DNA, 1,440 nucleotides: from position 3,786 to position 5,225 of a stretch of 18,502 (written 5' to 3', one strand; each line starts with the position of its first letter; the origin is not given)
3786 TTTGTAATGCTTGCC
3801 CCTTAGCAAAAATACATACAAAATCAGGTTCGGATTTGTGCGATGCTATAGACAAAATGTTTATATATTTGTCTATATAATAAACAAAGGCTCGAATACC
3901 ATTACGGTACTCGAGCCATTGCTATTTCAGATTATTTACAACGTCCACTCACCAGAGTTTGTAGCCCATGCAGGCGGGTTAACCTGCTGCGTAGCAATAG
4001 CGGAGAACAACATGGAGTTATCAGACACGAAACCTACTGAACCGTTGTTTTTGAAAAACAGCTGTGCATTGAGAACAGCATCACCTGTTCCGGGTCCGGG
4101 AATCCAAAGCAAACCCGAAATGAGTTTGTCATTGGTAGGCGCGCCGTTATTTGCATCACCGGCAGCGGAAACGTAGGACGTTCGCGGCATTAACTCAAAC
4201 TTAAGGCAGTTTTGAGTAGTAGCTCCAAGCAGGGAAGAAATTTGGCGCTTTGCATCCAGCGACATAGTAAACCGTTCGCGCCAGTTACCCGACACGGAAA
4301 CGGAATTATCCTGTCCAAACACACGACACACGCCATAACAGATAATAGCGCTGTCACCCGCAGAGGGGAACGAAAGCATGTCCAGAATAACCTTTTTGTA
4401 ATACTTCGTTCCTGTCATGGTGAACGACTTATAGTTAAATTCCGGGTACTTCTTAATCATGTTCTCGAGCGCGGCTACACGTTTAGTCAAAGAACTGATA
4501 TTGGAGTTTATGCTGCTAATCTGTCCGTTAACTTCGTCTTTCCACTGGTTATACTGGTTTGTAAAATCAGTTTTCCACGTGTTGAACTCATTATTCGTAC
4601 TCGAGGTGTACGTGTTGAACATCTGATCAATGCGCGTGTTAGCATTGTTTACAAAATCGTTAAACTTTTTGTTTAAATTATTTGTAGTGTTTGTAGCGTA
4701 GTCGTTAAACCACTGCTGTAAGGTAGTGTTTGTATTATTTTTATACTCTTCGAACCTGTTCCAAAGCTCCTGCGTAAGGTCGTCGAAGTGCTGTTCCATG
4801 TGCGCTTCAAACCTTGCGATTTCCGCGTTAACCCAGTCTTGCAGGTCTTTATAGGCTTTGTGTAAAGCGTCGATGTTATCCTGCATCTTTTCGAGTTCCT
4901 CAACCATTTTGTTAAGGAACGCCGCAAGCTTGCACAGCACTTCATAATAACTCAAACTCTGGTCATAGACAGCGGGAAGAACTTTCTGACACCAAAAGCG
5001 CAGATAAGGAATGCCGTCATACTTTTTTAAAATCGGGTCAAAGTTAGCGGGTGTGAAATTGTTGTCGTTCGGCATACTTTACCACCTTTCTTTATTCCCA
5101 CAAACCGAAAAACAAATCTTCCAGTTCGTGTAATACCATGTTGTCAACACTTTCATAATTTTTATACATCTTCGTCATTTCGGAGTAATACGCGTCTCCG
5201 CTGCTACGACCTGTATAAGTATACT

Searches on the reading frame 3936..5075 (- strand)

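Call 6: search_protein_families(library=pfam, proteins=[window:3936-5075:-], max_evalue=0.01)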
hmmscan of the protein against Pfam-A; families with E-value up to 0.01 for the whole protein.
window:3936-5075:- (379 aa): 11 families
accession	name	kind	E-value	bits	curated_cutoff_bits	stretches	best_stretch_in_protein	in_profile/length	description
PF04513.17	Baculo_PEP_C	-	4.6e-06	27.2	38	1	131-207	33-108/140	Baculovirus polyhedron envelope protein, PEP, C terminus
PF01442.23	Apolipoprotein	-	6.9e-05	23.1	90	1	50-200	9-159/190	Apolipoprotein A1/A4/E domain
PF05478.16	Prominin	-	0.00029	19.5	34.3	1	53-210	240-395/799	Prominin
PF06825.17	HSBP1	-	0.00043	20.5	28.6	0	126-152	6-32/51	Heat shock factor binding protein 1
PF03938.19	OmpH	-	0.00046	20.8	32.4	1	36-129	10-95/141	Outer membrane protein (OmpH-like)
PF07352.17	Phage_Mu_Gam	-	0.00064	20.1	28.3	0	45-104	6-65/149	Bacteriophage Mu Gam like protein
PF04108.17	ATG17_like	-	0.0015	18.5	43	1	61-206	44-276/355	Autophagy protein ATG17-like domain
PF20379.3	DUF6674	-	0.0023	18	28.5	0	54-101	38-83/251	Family of unknown function (DUF6674)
PF08702.15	Fib_alpha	-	0.0028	18.3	29.9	0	119-209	22-113/143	Fibrinogen alpha/beta chain family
PF07303.18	Occludin_ELL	-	0.0078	17.4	31.2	0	160-213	6-58/101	Occludin homology domain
PF07195.17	FliD_C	-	0.0085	16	25.4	1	135-219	140-225/236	Flagellar hook-associated protein 2 C-terminus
